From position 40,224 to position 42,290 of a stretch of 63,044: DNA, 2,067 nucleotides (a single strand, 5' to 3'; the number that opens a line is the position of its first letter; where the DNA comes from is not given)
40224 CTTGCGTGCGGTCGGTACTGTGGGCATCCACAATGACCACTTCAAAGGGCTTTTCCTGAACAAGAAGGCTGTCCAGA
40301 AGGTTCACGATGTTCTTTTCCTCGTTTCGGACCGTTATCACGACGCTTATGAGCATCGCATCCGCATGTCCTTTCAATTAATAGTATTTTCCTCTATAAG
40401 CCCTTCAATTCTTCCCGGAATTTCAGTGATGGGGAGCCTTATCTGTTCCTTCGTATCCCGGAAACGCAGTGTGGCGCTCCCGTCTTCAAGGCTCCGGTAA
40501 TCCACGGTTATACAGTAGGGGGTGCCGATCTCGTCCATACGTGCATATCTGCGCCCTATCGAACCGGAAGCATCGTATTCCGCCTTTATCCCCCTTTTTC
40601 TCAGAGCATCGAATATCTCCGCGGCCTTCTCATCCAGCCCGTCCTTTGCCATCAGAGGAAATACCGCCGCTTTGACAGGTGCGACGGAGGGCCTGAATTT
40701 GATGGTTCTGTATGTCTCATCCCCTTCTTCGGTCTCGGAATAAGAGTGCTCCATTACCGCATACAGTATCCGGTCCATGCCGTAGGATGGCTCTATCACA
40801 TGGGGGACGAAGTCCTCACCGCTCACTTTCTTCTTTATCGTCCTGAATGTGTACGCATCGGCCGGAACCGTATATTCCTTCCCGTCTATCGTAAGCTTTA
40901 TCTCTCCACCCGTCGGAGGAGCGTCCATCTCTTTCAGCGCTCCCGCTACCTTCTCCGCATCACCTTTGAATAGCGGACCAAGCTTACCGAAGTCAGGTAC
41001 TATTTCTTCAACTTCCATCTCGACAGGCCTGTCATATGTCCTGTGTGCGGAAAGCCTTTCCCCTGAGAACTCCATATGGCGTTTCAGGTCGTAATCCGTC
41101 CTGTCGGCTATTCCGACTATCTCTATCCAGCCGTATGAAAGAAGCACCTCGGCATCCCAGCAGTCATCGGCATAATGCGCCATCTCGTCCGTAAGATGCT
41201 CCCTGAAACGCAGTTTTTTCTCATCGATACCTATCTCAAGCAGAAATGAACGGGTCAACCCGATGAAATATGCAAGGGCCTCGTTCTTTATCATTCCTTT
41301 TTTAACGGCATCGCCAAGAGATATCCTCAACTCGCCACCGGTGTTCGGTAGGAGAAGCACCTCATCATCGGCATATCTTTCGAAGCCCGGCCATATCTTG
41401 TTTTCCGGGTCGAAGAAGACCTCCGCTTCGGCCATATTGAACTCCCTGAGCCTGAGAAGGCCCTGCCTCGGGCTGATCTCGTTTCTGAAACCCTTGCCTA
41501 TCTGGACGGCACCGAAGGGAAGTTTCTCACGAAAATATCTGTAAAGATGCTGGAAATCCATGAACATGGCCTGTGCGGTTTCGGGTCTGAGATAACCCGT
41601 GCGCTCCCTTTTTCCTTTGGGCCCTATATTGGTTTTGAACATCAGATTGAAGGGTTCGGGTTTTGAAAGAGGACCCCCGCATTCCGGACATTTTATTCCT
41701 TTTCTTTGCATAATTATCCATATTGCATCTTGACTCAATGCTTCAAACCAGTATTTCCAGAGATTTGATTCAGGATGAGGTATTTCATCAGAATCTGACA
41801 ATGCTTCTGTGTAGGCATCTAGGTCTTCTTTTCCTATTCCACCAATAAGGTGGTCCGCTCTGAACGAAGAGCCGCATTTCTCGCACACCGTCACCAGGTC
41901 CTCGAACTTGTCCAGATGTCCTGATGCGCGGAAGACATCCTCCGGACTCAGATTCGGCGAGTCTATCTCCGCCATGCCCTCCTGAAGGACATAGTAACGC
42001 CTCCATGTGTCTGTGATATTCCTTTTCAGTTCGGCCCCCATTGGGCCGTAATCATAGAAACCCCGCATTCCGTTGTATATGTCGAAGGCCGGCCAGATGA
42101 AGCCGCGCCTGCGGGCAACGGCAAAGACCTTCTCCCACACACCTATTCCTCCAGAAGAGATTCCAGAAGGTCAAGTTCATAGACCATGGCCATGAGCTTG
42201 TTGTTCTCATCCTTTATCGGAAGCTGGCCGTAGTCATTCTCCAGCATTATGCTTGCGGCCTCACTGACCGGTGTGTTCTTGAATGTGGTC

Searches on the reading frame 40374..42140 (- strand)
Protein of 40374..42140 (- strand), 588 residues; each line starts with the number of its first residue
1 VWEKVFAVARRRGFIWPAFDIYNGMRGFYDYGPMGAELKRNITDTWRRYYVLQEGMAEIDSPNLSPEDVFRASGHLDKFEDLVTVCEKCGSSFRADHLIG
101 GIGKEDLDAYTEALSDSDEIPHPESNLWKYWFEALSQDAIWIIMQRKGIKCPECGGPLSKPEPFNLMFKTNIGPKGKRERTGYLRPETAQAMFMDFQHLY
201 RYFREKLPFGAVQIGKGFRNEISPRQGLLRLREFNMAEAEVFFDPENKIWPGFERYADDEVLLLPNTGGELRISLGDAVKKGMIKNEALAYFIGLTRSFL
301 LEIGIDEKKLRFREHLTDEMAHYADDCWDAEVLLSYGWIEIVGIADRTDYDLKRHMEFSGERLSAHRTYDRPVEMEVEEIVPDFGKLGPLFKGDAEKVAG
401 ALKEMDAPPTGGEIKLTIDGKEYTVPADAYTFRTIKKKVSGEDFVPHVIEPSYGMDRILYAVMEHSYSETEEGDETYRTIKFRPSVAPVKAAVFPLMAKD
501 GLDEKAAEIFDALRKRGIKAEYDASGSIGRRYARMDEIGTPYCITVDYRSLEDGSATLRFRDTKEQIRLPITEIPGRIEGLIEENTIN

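Call 15: search_protein_families(library=ncbifam, proteins=[window:40374-42140:-], max_evalue=0.00001)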
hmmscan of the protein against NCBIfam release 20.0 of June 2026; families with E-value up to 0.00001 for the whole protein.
window:40374-42140:- (588 aa): 10 families
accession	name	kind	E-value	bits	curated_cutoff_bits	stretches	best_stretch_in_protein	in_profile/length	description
TIGR00389.1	glyS_dimeric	equivalog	3.7e-206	686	243.3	1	3-578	4-561/565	glycine--tRNA ligase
NF003211.1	PRK04173.1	equivalog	3.2e-173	576.8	312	1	3-575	2-451/454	glycine--tRNA ligase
NF011484.0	PRK14894.1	equivalog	4.2e-83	279.3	1050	3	150-246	106-203/539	glycine--tRNA ligase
NF006625.0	PRK09194.1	equivalog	6.2e-20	71.6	558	2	454-574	441-554/559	proline--tRNA ligase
NF008979.1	PRK12325.1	exception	9.6e-20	70.8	550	1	438-575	299-433/437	proline--tRNA ligase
TIGR00408.1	proS_fam_I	equivalog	5.9e-13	48.5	437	1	483-584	277-383/475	proline--tRNA ligase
TIGR00409.1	proS_fam_II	equivalog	1e-12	47.7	306.7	0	206-249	127-170/568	proline--tRNA ligase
TIGR00418.1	thrS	equivalog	1.4e-11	44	383.65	0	27-81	192-245/565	threonine--tRNA ligase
TIGR00442.1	hisS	equivalog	7.3e-10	38.4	286.75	0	489-570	323-405/406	histidine--tRNA ligase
NF003068.0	PRK03991.1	equivalog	5.6e-08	31.6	484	1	451-580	466-590/613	threonine--tRNA ligase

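Call 75: find_homologous_proteins(query=window:40374-42140:-, max_evalue=1e-50)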
Query window:40374-42140:- (588 aa): 7993 proteins with E <= 1e-50 among 8000 candidates; the best 120 are listed.
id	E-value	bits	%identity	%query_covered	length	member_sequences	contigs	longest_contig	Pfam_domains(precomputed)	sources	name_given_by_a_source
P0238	0.0e+0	1368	100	100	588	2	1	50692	PF03129.26,PF00587.31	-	-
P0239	0.0e+0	1026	77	100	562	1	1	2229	PF03129.26,PF00587.31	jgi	jgi:glycyl-tRNA synthetase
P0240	0.0e+0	1018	76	100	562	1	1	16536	PF03129.26,PF00587.31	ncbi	-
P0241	0.0e+0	1014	76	100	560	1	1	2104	PF03129.26,PF00587.31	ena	-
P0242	3.1e-291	986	74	99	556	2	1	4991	PF03129.26,PF00587.31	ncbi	-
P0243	6.0e-290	981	75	98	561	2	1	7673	PF03129.26,PF00587.31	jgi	-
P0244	1.4e-282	957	71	100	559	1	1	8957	PF03129.26,PF00587.31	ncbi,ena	-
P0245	2.5e-279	946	71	99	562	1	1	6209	PF03129.26,PF00587.31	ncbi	-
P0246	1.1e-269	914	69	99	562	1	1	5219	PF03129.26,PF00587.31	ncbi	-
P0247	5.2e-269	912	68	99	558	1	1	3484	PF03129.26,PF00587.31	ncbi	-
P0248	2.6e-261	887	67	98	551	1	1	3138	PF03129.26,PF00587.31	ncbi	-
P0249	1.7e-255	868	66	98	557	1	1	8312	PF03129.26,PF00587.31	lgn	-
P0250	2.7e-206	705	55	99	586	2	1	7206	PF03129.26,PF00587.31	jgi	-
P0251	1.3e-205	703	56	97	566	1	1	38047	PF03129.26,PF00587.31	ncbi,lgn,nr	ncbi:MAG: glycine--tRNA ligase [Euryarchaeota archaeon]|nr:glycine--tRNA ligase [Euryarchaeota archa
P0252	5.1e-205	701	56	98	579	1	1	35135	PF03129.26,PF00587.31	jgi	-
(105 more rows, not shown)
